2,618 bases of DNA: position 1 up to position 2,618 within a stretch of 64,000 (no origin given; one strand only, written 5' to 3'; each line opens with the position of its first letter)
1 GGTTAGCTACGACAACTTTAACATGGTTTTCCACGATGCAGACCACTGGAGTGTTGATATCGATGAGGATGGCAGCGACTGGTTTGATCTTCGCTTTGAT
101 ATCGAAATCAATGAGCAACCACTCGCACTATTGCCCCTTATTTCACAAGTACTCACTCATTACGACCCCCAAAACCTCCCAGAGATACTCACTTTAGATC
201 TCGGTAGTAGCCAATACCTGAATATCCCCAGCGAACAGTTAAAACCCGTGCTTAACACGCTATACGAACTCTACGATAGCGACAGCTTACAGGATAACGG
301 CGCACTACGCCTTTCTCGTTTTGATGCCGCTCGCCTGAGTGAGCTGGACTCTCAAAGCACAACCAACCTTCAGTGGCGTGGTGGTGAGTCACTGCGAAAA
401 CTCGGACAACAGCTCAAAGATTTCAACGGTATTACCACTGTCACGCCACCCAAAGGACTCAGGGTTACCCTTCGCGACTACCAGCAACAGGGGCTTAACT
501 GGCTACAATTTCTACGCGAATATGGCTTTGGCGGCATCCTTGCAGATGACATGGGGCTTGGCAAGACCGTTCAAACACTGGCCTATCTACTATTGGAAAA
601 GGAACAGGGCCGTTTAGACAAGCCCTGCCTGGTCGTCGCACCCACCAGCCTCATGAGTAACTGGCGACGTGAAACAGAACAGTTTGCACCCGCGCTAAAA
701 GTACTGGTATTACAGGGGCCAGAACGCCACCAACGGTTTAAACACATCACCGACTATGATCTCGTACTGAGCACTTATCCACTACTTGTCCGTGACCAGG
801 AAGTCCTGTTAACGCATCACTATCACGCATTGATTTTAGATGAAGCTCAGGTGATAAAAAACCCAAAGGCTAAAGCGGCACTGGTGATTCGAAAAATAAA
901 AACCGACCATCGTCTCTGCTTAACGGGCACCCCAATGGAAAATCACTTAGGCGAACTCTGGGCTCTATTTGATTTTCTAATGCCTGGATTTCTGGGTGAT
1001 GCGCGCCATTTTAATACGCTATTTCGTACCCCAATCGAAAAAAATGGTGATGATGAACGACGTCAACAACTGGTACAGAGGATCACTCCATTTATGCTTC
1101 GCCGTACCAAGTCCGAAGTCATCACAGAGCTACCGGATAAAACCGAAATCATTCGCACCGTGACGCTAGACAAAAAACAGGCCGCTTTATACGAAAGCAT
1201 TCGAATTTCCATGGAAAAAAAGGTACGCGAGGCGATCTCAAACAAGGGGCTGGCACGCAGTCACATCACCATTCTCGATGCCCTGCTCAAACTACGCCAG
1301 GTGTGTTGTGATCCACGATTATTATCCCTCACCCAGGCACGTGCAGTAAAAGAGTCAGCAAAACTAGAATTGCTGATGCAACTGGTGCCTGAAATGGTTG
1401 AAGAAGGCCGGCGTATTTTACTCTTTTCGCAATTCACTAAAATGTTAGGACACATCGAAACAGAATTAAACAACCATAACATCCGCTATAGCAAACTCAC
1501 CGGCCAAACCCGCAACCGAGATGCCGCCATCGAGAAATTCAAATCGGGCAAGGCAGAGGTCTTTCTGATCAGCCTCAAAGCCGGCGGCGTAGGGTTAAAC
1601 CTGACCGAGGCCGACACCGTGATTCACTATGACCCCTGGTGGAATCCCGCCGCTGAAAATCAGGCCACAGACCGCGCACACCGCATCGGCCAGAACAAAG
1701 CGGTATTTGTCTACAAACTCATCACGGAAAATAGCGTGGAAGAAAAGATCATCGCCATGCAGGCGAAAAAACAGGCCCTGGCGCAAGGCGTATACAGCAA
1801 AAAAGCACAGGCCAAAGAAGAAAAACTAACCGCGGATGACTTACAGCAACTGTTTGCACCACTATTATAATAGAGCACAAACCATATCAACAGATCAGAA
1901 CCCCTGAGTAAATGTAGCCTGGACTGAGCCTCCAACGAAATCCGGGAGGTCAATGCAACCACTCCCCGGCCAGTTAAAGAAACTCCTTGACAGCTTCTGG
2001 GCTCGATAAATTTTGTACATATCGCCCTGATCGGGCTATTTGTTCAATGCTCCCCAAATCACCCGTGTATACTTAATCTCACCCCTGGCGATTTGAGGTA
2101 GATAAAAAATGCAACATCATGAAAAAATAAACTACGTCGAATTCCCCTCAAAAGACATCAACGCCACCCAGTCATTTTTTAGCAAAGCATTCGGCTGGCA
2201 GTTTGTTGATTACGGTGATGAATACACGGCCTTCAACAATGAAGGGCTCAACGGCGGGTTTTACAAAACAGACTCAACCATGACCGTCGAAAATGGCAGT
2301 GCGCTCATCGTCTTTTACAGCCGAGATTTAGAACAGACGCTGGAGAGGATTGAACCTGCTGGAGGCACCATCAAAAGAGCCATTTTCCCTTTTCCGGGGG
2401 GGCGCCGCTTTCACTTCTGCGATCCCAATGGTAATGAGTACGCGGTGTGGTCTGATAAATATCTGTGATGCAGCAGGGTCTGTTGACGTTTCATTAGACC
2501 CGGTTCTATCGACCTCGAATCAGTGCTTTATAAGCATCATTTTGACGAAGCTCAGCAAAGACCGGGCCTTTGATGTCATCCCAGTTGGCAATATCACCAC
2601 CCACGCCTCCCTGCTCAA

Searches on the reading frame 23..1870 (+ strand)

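Call 67: search_protein_families(library=pfam, proteins=[window:23-1870:+], max_evalue=0.00001)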
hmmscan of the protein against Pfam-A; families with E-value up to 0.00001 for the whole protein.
window:23-1870:+ (615 aa): 4 families
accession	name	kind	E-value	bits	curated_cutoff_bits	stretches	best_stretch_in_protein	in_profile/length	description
PF00176.29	SNF2-rel_dom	-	4.3e-78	262.8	24.9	1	153-433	1-290/290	SNF2-related domain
PF00271.37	Helicase_C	-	2.6e-25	89.2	23.5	1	447-556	2-110/110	Helicase conserved C-terminal domain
PF04851.21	ResIII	-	7.4e-11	42.7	22.5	1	148-305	2-163/164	Type III restriction enzyme, res subunit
PF00270.35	DEAD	-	2.6e-07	30.9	26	1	175-306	21-162/167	DEAD/DEAH box helicase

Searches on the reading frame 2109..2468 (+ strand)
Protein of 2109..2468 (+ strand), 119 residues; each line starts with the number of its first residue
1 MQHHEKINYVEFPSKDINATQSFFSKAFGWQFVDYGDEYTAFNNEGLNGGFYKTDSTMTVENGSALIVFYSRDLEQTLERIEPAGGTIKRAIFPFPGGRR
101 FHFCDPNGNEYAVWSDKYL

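Call 67: search_protein_families(library=pfam, proteins=[window:2109-2468:+], max_evalue=0.00001)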
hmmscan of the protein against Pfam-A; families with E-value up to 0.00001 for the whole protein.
window:2109-2468:+ (119 aa): 1 family
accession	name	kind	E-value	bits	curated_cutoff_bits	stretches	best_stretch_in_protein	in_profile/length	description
PF00903.31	Glyoxalase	-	2.9e-12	47.5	20.6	1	6-110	1-118/121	Glyoxalase/Bleomycin resistance protein/Dioxygenase superfamily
